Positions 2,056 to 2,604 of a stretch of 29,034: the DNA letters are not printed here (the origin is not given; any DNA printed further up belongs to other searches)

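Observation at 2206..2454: Stand-alone lipoyl domain next to lipBA lacks the lipoylation lysine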

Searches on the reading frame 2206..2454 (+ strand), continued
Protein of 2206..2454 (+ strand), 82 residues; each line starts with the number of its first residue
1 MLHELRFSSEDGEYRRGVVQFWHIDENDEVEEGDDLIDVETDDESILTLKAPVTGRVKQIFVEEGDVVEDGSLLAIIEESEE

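Call 23: find_homologous_proteins(query=A2, max_evalue=0.00001)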
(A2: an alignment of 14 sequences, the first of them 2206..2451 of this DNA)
Query A2 (14 sequences) (82 aa, profile of the alignment): 910 proteins with E <= 0.00001 among 8000 candidates; the best 120 are listed.
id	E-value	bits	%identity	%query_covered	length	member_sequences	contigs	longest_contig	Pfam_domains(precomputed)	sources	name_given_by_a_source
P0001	8.7e-34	133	98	100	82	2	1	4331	PF25984.1,PF00364.29,PF25917.1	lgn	-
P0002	1.6e-33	132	96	100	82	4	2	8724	PF25984.1,PF00364.29,PF25917.1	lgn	-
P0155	2.4e-32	128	77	100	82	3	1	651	PF00364.29,PF25919.1,PF25917.1,PF25997.1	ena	-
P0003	4.1e-32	127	78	100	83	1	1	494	PF25984.1,PF00364.29,PF25917.1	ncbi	-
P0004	4.8e-32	127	84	99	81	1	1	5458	PF25984.1,PF00364.29,PF25919.1,PF25917.1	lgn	-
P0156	2.4e-29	118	59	98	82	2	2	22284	PF25984.1,PF00364.29,PF25919.1,PF25917.1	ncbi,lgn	-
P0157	4.3e-29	118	62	100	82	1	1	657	PF00364.29,PF25919.1,PF25917.1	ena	-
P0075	2.3e-26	109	48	73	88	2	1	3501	PF00364.29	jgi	jgi:pyruvate/2-oxoglutarate dehydrogenase complex dihydrolipoamide acyltransferase (E2) component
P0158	7.0e-26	107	46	82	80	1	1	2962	PF25984.1,PF00364.29,PF25919.1,PF25917.1,PF25997.1,PF26018.1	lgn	-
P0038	1.3e-25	106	47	78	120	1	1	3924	PF00364.29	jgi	jgi:2-oxoglutarate dehydrogenase E2 component (dihydrolipoamide succinyltransferase)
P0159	1.6e-25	106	45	82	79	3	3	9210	PF25973.1,PF25984.1,PF00364.29,PF25919.1,PF25917.1,PF25997.1,PF26018.1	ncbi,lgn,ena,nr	ncbi:MAG: biotin/lipoyl-binding protein [Candidatus Omnitrophica bacterium]|nr:biotin/lipoyl-binding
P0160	1.7e-25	106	45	76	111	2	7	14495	PF25984.1,PF00364.29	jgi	-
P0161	1.7e-25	106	44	76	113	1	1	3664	PF25984.1,PF00364.29,PF25997.1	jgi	jgi:2-oxoglutarate dehydrogenase E2 component (dihydrolipoamide succinyltransferase)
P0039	2.8e-25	105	45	78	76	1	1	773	PF25984.1,PF00364.29,PF25997.1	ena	-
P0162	3.8e-25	105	38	96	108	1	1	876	PF25984.1,PF00364.29,PF25917.1,PF25997.1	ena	-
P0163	3.9e-25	105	39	96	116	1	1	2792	PF25984.1,PF00364.29,PF25917.1,PF25997.1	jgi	jgi:2-oxoglutarate dehydrogenase E2 component (dihydrolipoamide succinyltransferase)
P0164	4.0e-25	105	37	96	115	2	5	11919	PF00364.29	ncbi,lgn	-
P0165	4.7e-25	105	44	76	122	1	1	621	PF00364.29,PF25997.1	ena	-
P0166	5.0e-25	105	48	78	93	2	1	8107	PF00364.29,PF25917.1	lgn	-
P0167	5.5e-25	104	43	84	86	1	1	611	PF00364.29,PF25919.1,PF25917.1,PF25997.1,PF26018.1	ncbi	-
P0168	6.3e-25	104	38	95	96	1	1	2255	PF25984.1,PF00364.29,PF25917.1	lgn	-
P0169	1.3e-24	103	33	96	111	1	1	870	PF00364.29,PF25997.1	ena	-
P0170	1.4e-24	103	38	96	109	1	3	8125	PF00364.29,PF25917.1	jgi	jgi:pyruvate/2-oxoglutarate dehydrogenase complex dihydrolipoamide acyltransferase (E2) component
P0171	1.6e-24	103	47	76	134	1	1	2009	PF25984.1,PF00364.29,PF25917.1,PF25997.1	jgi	jgi:2-oxoglutarate dehydrogenase E2 component (dihydrolipoamide succinyltransferase)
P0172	1.6e-24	103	35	96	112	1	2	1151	PF00364.29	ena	-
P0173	2.5e-24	102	44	87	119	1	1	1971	PF25984.1,PF00364.29,PF25997.1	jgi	jgi:2-oxoglutarate dehydrogenase E2 component (dihydrolipoamide succinyltransferase)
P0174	2.7e-24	102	42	87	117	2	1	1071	PF00364.29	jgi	jgi:2-oxoglutarate dehydrogenase E2 component (dihydrolipoamide succinyltransferase)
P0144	3.6e-24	102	39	90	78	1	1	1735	PF25984.1,PF00364.29,PF25919.1,PF25917.1,PF26018.1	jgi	-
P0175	4.9e-24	101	43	56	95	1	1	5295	PF25984.1,PF00364.29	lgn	-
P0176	5.3e-24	101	47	99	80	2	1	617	PF00364.29,PF25919.1,PF25917.1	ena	-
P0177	7.8e-24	101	46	83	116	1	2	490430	PF00364.29,PF25917.1,PF25997.1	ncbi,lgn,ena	-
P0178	9.0e-24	101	38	96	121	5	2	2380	PF00364.29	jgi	-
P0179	1.2e-23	100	45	76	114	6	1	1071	PF00364.29,PF25917.1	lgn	-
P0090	1.3e-23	100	45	82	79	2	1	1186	PF00364.29,PF25919.1,PF25917.1,PF25997.1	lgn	-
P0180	1.3e-23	100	47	78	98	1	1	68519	PF25984.1,PF00364.29,PF25997.1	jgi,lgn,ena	-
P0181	2.1e-23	99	45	82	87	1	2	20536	PF25973.1,PF25984.1,PF00364.29,PF25919.1,PF25917.1,PF25997.1,PF26018.1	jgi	jgi:pyruvate dehydrogenase E2 component (dihydrolipoamide acetyltransferase)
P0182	2.1e-23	99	47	80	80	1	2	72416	PF00364.29,PF25919.1,PF25917.1,PF25997.1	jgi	jgi:pyruvate dehydrogenase E2 component (dihydrolipoamide acetyltransferase)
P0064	2.5e-23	99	42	80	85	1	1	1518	PF25984.1,PF00364.29,PF25919.1,PF25917.1,PF25997.1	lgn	-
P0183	3.3e-23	99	36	94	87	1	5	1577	PF00364.29,PF25919.1,PF25917.1,PF25997.1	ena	-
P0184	3.3e-23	99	39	90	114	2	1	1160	PF00364.29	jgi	jgi:pyruvate/2-oxoglutarate dehydrogenase complex dihydrolipoamide acyltransferase (E2) component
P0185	3.5e-23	99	45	78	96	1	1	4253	PF25984.1,PF00364.29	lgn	-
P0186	3.6e-23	99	43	74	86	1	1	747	PF25984.1,PF00364.29,PF25919.1,PF25917.1,PF25997.1,PF26018.1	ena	-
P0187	7.7e-23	98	34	79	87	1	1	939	PF25973.1,PF25984.1,PF00364.29,PF25919.1,PF25917.1,PF25997.1,PF26018.1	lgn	-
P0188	8.3e-23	97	35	98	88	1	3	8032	PF25973.1,PF00364.29,PF25919.1,PF25917.1,PF25997.1,PF26018.1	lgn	-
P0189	8.7e-23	97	43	79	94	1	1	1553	PF00364.29,PF25917.1,PF25997.1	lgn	-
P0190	1.1e-22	97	45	79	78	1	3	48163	PF00364.29,PF25917.1,PF25997.1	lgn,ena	-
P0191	1.4e-22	97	44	77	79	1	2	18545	PF25984.1,PF00364.29,PF25919.1,PF25917.1,PF25997.1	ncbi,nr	ncbi:MAG: hypothetical protein HY801_04325 [Candidatus Lindowbacteria bacterium]|nr:hypothetical pro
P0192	1.5e-22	97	44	78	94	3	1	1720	PF00364.29,PF25919.1,PF25917.1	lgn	-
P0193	1.5e-22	97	46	87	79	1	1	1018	PF25984.1,PF00364.29,PF25919.1,PF25917.1,PF25997.1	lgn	-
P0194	1.6e-22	97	44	76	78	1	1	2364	PF25984.1,PF00364.29,PF25919.1,PF25997.1,PF26018.1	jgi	jgi:pyruvate/2-oxoglutarate dehydrogenase complex dihydrolipoamide acyltransferase (E2) component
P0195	2.3e-22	96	44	67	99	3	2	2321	PF25973.1,PF25984.1,PF00364.29,PF25919.1,PF25917.1,PF25997.1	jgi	jgi:pyruvate/2-oxoglutarate dehydrogenase complex dihydrolipoamide acyltransferase (E2) component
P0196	2.3e-22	96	45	78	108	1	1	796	PF00364.29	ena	-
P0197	2.9e-22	96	38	93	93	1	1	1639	PF00364.29,PF25919.1,PF25917.1,PF25997.1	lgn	-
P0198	3.2e-22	96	42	82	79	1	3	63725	PF25973.1,PF25984.1,PF00364.29,PF25919.1,PF25917.1,PF25997.1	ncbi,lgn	-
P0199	3.2e-22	96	42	72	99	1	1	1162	PF25973.1,PF25984.1,PF00364.29,PF25917.1,PF25997.1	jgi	jgi:pyruvate/2-oxoglutarate dehydrogenase complex dihydrolipoamide acyltransferase (E2) component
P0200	3.6e-22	95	47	73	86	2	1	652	PF00364.29,PF25917.1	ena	-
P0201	4.3e-22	95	36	94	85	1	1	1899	PF00364.29,PF25919.1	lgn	-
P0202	4.8e-22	95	42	94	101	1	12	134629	PF00364.29,PF25917.1,PF25997.1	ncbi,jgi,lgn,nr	ncbi:MAG: biotin/lipoyl-binding protein [Planctomycetes bacterium]|nr:biotin/lipoyl-binding protein 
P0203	5.1e-22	95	47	78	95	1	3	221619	PF25984.1,PF00364.29,PF25919.1,PF25917.1,PF25997.1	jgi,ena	jgi:2-oxoglutarate dehydrogenase E2 component (dihydrolipoamide succinyltransferase)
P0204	5.4e-22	95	34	74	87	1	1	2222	PF25984.1,PF00364.29,PF25919.1,PF25917.1,PF25997.1,PF26018.1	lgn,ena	-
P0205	5.8e-22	95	37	79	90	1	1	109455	PF00364.29,PF25919.1,PF25917.1,PF25997.1,PF26018.1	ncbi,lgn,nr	ncbi:MAG: lipoyl domain-containing protein [Candidatus Omnitrophica bacterium]|nr:lipoyl domain-cont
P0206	5.8e-22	95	40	76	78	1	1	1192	PF00364.29,PF25919.1,PF25917.1,PF25997.1,PF26018.1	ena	-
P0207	6.6e-22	95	43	73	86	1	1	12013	PF00364.29,PF25919.1,PF25997.1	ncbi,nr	ncbi:MAG: hypothetical protein JW928_04160 [Candidatus Aureabacteria bacterium]|nr:hypothetical prot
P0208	6.8e-22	95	38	94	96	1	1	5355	PF25984.1,PF00364.29,PF25997.1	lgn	-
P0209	6.9e-22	95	38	95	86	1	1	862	PF00364.29,PF25919.1,PF25917.1,PF25997.1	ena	-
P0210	7.4e-22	94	43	82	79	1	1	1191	PF25984.1,PF00364.29,PF25919.1,PF25917.1,PF25997.1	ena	-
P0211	8.1e-22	94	41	96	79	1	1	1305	PF25984.1,PF00364.29,PF25919.1,PF25917.1,PF25997.1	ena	-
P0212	9.2e-22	94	49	43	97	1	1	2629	PF25984.1,PF00364.29,PF25917.1,PF25997.1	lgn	-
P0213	9.4e-22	94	48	40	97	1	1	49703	PF25984.1,PF00364.29,PF25917.1,PF25997.1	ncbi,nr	ncbi:MAG: biotin/lipoyl-binding protein [Candidatus Kuenenia sp.]|nr:biotin/lipoyl-binding protein [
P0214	9.7e-22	94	32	79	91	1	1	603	PF25984.1,PF00364.29,PF25919.1,PF25917.1,PF25997.1,PF26018.1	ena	-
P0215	1.0e-21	94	45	76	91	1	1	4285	PF00364.29,PF25919.1,PF25917.1,PF25997.1,PF26018.1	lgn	-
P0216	1.2e-21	94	44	77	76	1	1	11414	PF25984.1,PF02749.23,PF00364.29,PF25917.1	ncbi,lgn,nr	ncbi:MAG: biotin/lipoyl-binding protein [Peptococcaceae bacterium]|nr:biotin/lipoyl-binding protein 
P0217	1.2e-21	94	38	71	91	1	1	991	PF25984.1,PF00364.29,PF25917.1,PF25997.1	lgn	-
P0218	1.3e-21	94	42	82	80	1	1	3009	PF25984.1,PF00364.29,PF25919.1,PF25917.1,PF25997.1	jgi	jgi:pyruvate dehydrogenase E2 component (dihydrolipoamide acetyltransferase)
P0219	1.4e-21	94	43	77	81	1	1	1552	PF00364.29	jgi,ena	-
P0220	1.4e-21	94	45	73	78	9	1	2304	PF25984.1,PF02749.23,PF00364.29,PF25919.1,PF25917.1,PF25997.1,PF26018.1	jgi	jgi:pyruvate dehydrogenase E2 component (dihydrolipoamide acetyltransferase)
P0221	1.7e-21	93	42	80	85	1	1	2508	PF25984.1,PF00364.29,PF25997.1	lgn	-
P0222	1.8e-21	93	34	79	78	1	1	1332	PF25984.1,PF00364.29,PF25919.1,PF25917.1,PF25997.1,PF26018.1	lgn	-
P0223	1.8e-21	93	38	74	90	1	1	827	PF25973.1,PF25984.1,PF00364.29,PF25919.1,PF25917.1,PF25997.1,PF25964.1,PF26018.1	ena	-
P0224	1.9e-21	93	41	80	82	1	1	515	PF25973.1,PF25984.1,PF00364.29,PF25919.1,PF25917.1,PF25997.1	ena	-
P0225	1.9e-21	93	42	78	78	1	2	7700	PF00364.29,PF25919.1,PF25917.1,PF25997.1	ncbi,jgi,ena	-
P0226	2.1e-21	93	41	80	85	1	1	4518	PF25984.1,PF00364.29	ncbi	-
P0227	2.2e-21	93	34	79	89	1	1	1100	PF25984.1,PF00364.29,PF25919.1,PF25917.1,PF25997.1,PF26018.1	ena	-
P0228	2.2e-21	93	42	82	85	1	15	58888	PF00364.29,PF25997.1,PF26018.1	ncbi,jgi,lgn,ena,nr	ncbi:MAG: hypothetical protein COX40_00955 [Candidatus Omnitrophica bacterium CG23_combo_of_CG06-09_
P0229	2.2e-21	93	39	74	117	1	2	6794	PF25984.1,PF00364.29,PF25919.1,PF25917.1,PF25997.1,PF26018.1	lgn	-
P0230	2.4e-21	93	44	78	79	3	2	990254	PF25984.1,PF00364.29,PF25919.1,PF25917.1,PF25997.1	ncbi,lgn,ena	-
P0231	2.6e-21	93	39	74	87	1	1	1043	PF25973.1,PF25984.1,PF00364.29,PF25919.1,PF25917.1,PF25997.1,PF26018.1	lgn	-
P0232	2.7e-21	93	44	76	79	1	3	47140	PF25984.1,PF00364.29,PF25919.1,PF25917.1,PF25997.1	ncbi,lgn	-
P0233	2.8e-21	93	40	96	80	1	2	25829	PF25973.1,PF25984.1,PF00364.29,PF25919.1,PF25917.1,PF25997.1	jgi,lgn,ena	-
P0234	2.8e-21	93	39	80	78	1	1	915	PF00364.29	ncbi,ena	-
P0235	3.2e-21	92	41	78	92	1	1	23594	PF00364.29,PF25919.1,PF25917.1,PF25997.1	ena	-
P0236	3.3e-21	92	30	93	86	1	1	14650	PF25973.1,PF25984.1,PF00364.29,PF25919.1,PF25917.1,PF25997.1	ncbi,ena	-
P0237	3.4e-21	92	43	82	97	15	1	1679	PF25984.1,PF00364.29,PF25917.1,PF25997.1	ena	-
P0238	3.9e-21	92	34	93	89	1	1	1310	PF00364.29,PF25917.1,PF25997.1,PF26018.1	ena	-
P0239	3.9e-21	92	39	98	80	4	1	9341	PF25973.1,PF25984.1,PF00364.29,PF25919.1,PF25917.1,PF25997.1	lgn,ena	-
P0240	3.9e-21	92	34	74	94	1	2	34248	PF25973.1,PF00364.29,PF25919.1,PF25917.1,PF25997.1,PF26018.1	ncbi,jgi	-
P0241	4.0e-21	92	45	79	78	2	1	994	PF00364.29,PF25919.1,PF25917.1,PF25997.1,PF26018.1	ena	-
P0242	4.2e-21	92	41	72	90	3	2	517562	PF25984.1,PF00364.29,PF25919.1,PF25917.1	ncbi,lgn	-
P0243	4.2e-21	92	39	80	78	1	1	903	PF00364.29,PF25917.1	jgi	-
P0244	4.2e-21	92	43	74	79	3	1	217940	PF25984.1,PF00364.29,PF25919.1,PF25917.1,PF25997.1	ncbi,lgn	-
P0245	4.5e-21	92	39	70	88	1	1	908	PF00364.29,PF25919.1,PF25917.1,PF25997.1,PF26018.1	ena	-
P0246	4.5e-21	92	34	93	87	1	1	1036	PF25973.1,PF00364.29,PF25919.1,PF25997.1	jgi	jgi:pyruvate/2-oxoglutarate dehydrogenase complex dihydrolipoamide acyltransferase (E2) component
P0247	5.5e-21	92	42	78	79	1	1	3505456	PF25984.1,PF00364.29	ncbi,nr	ncbi:MAG: hypothetical protein JSV16_12035 [Candidatus Hydrogenedentota bacterium]|nr:MAG: hypotheti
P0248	5.6e-21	92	32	93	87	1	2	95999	PF00364.29,PF25919.1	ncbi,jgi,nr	ncbi:MAG TPA: biotin/lipoyl-binding protein [Verrucomicrobiae bacterium]|jgi:pyruvate/2-oxoglutarate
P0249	5.6e-21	92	36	72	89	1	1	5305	PF25984.1,PF00364.29,PF25919.1,PF25917.1,PF25997.1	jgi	jgi:pyruvate/2-oxoglutarate dehydrogenase complex dihydrolipoamide acyltransferase (E2) component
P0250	6.5e-21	91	36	72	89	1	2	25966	PF25984.1,PF00364.29,PF25919.1,PF25917.1,PF25997.1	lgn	-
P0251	6.8e-21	91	40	82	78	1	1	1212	PF00364.29,PF25917.1,PF25997.1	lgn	-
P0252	7.1e-21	91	36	74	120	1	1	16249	PF00364.29,PF25919.1,PF25997.1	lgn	-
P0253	7.2e-21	91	36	95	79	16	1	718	PF25984.1,PF00364.29,PF25919.1,PF26018.1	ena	-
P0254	7.6e-21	91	41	80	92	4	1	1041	PF00364.29,PF25919.1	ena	-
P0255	8.0e-21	91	31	99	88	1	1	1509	PF25973.1,PF25984.1,PF00364.29,PF25919.1,PF25917.1,PF25997.1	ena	-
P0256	8.0e-21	91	43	82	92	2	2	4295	PF25984.1,PF00364.29,PF25917.1,PF25997.1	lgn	-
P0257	8.4e-21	91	42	82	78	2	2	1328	PF25973.1,PF25984.1,PF00364.29,PF25919.1,PF25917.1,PF25997.1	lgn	-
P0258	8.5e-21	91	40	85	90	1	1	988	PF25984.1,PF00364.29,PF25919.1,PF25997.1,PF26018.1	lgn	-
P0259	1.1e-20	91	43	74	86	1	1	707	PF00364.29,PF25919.1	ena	-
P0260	1.2e-20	91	31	99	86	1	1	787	PF25973.1,PF25984.1,PF00364.29,PF25919.1,PF25917.1,PF25997.1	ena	-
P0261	1.2e-20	91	41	77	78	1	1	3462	PF00364.29,PF25919.1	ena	-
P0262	1.3e-20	90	46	77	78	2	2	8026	PF25973.1,PF25984.1,PF00364.29,PF25919.1,PF25917.1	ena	-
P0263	1.3e-20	90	37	76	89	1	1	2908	PF25973.1,PF25984.1,PF00364.29,PF25919.1,PF25917.1,PF25997.1,PF26018.1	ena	-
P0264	1.4e-20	90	43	82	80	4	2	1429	PF25973.1,PF25984.1,PF00364.29,PF25919.1,PF25917.1,PF25997.1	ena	-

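Call 24: find_related_loci(query=A2, collection=genome_contigs, flank=6000)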
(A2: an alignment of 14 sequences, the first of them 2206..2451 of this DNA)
Query A2 (82 aa) in genome_contigs; peptide patterns used: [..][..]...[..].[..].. (x = any residue, [..] = any of these).
366 stretches matched a pattern; 67 encode a relative of the query (tblastn E <= 1e-3); 67 distinct loci.
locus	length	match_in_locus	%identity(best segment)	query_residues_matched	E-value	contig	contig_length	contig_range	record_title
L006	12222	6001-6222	39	1-75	3e-15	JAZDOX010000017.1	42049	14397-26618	MAG: Candidatus Omnitrophota bacterium isolate MEGAHIT-group-0.801 k141_5402773, whole genome shotgun sequence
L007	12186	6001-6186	46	15-77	9e-15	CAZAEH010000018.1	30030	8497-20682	MAG TPA_asm: uncultured Planctomycetia bacterium isolate binchicken_co117_58 genome assembly, contig: NODE_2961_length_3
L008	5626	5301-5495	45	18-82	1e-14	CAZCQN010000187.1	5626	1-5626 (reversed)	MAG TPA_asm: uncultured Verrucomicrobiota bacterium isolate SRP214966_co5_75 genome assembly, contig: NODE_16457_length_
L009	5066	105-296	47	19-82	2e-14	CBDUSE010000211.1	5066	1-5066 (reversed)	MAG TPA_asm: uncultured bacterium isolate SRR22302358_metabat2_11 genome assembly, contig: ERZ25746585.8183, whole genom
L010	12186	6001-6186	46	15-77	2e-14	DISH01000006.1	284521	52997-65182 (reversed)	MAG TPA_asm: Candidatus Omnitrophica bacterium UBA6215 UBA6215_contig_1369, whole genome shotgun sequence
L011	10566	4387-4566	48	19-79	3e-14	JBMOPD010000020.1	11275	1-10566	MAG: Bacillota bacterium isolate Betzabe_MAG119 MAG119_20, whole genome shotgun sequence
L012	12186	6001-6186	46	15-77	3e-14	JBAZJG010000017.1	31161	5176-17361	MAG: Candidatus Omnitrophota bacterium isolate SO_2017_LW4_113 scaffold_3167_c1_LW137-91_2017, whole genome shotgun sequ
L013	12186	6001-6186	46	15-77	4e-14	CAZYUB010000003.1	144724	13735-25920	MAG TPA_asm: uncultured Planctomycetia bacterium isolate binchicken_co154_66 genome assembly, contig: NODE_52_length_144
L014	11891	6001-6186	41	15-77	4e-14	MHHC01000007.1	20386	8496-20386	MAG: Omnitrophica WOR_2 bacterium RIFCSPLOWO2_12_FULL_51_24 rifcsplowo2_12_scaffold_12253, whole genome shotgun sequence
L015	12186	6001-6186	46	15-77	3e-14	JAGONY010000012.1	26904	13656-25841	MAG: Candidatus Omnitrophota bacterium isolate Go_SlDig_bin_77 Go_SlDig_4902_length_26904_cov_6.227359, whole genome sho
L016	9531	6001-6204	41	13-81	6e-14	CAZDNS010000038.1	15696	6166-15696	MAG TPA_asm: uncultured Planctomycetia bacterium isolate SRP090828_co1_107 genome assembly, contig: NODE_628_length_1569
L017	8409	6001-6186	43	15-77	1e-13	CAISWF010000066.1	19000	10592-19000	MAG: Candidatus Omnitrophica bacterium isolate E3_bin-509 genome assembly, contig: bin-509:066/171, whole genome shotgun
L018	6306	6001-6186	43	15-77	1e-13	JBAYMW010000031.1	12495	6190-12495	MAG: Candidatus Omnitrophota bacterium isolate SO_2016_LW1_5 scaffold05775_LW64-88_2016, whole genome shotgun sequence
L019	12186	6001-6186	41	15-77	2e-13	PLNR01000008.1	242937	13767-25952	MAG: Candidatus Omnitrophota bacterium isolate fen_1319 73.20120800_E1X.29_contig_1385, whole genome shotgun sequence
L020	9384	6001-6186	41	15-77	4e-13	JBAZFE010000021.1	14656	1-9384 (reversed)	MAG: Candidatus Omnitrophota bacterium isolate SO_2017_LW3_142 NODE_11672_length_14656_cov_2.910868_LW162_2017, whole ge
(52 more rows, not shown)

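Call 30: find_encoding_contigs(protein=P0156, flank=8000, max_places=2)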
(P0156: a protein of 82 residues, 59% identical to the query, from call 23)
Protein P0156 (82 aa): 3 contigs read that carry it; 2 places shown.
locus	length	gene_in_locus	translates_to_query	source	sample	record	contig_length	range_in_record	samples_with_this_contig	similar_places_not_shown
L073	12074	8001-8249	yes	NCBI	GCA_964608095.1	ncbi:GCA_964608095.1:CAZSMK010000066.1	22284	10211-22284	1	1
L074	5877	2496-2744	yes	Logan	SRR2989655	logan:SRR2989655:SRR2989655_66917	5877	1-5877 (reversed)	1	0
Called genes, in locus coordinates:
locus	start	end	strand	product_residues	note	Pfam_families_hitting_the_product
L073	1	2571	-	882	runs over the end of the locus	PF00515:TPR_1 (faint), PF07719:TPR_2 (faint), PF13174:TPR_6 (faint), PF13181:TPR_8 (faint), PF13424:TPR_12 (faint), PF13428:TPR_14 (faint), PF00069:Pkinase, PF07714:PK_Tyr_Ser-Thr, +4 more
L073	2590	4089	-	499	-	PF00512:HisKA, PF02518:HATPase_c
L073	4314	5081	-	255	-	PF02522:Antibiotic_NAT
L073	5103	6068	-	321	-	PF03547:Mem_trans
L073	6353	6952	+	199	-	PF21948:LplA-B_cat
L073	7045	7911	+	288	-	PF04055:Radical_SAM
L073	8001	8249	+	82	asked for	PF00364:Biotin_lipoyl, PF25984:BSH_YknX (faint), PF25917:BSH_RND (faint), PF25919:BSH_CusB (weak)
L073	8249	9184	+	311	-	PF00294:PfkB, PF08543:Phos_pyr_kin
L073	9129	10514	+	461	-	PF01408:GFO_IDH_MocA (faint), PF03447:NAD_binding_3, PF00742:Homoserine_dh, PF01842:ACT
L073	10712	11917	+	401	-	PF04055:Radical_SAM, PF13186:SPASM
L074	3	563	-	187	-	?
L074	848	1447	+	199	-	PF21948:LplA-B_cat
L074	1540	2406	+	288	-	PF04055:Radical_SAM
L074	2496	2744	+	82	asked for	PF00364:Biotin_lipoyl, PF25984:BSH_YknX (faint), PF25917:BSH_RND (faint), PF25919:BSH_CusB (weak)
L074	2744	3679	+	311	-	PF00294:PfkB, PF08543:Phos_pyr_kin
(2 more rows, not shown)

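Call 31: find_encoding_contigs(protein=P0205, flank=5000, max_places=2)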
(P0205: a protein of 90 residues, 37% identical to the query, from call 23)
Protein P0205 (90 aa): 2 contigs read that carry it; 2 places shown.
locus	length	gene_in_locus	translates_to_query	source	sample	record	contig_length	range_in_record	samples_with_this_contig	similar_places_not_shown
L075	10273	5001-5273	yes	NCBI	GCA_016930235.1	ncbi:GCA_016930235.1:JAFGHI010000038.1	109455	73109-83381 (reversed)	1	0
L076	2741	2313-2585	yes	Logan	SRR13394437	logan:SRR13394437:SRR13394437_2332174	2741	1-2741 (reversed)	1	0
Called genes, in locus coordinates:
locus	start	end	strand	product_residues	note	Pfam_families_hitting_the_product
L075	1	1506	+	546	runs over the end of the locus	PF02310:B12-binding, PF04055:Radical_SAM, PF13282:DUF4070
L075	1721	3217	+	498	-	-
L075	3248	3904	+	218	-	PF03853:YjeF_N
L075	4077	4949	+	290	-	PF04055:Radical_SAM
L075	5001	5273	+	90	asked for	PF00364:Biotin_lipoyl, PF25997:BSH_YhbJ (faint), PF26018:BSH_RND_rel (faint), PF25917:BSH_RND (faint), PF25919:BSH_CusB (weak)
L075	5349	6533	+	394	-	PF00155:Aminotran_1_2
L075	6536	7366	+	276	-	PF01177:Asp_Glu_race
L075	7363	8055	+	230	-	PF02568:ThiI (faint), PF06508:QueC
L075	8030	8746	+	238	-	PF13353:Fer4_12, PF04055:Radical_SAM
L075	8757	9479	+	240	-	PF01138:RNase_PH, PF03725:RNase_PH_C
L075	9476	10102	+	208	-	PF01725:Ham1p_like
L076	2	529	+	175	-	?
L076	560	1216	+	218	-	PF03853:YjeF_N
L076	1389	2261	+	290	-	PF04055:Radical_SAM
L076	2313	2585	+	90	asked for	PF00364:Biotin_lipoyl, PF25997:BSH_YhbJ (faint), PF26018:BSH_RND_rel (faint), PF25917:BSH_RND (faint), PF25919:BSH_CusB (weak)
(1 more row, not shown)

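Call 32: find_encoding_contigs(protein=P0180, flank=5000, max_places=2)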
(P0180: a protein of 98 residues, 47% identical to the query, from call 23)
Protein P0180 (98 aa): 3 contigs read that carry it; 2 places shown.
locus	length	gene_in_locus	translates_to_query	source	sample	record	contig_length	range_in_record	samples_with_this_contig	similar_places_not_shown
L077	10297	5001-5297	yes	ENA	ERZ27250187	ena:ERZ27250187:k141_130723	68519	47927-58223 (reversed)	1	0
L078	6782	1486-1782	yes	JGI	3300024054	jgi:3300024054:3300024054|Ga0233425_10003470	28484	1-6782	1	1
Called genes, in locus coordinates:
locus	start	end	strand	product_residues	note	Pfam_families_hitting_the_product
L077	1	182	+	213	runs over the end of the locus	PF08798:CRISPR_assoc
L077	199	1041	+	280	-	PF04383:KilA-N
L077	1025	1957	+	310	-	PF01867:Cas_Cas1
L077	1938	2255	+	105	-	PF09707:Cas_Cas2CT1978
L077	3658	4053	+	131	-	PF01519:DUF16 (faint)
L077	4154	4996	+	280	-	PF16881:LIAS_N (weak), PF04055:Radical_SAM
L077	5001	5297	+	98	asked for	PF00364:Biotin_lipoyl, PF25984:BSH_YknX (faint), PF25997:BSH_YhbJ (faint)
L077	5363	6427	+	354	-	PF06925:MGDG_synth, PF02350:Epimerase_2, PF00534:Glycos_transf_1, PF04101:Glyco_tran_28_C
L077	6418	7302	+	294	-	PF03279:Lip_A_acyltrans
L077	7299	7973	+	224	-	PF00535:Glycos_transf_2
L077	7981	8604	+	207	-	PF01135:PCMT, PF00398:RrnaAD (weak)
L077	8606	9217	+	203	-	PF09335:VTT_dom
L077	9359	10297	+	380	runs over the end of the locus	PF22020:RlmL_1st, PF02926:THUMP, PF01170:UPF0020, PF13847:Methyltransf_31 (faint)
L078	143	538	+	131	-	PF01519:DUF16 (faint)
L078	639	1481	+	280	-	PF16881:LIAS_N (weak), PF04055:Radical_SAM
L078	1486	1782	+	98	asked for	PF00364:Biotin_lipoyl, PF25984:BSH_YknX (faint), PF25997:BSH_YhbJ (faint)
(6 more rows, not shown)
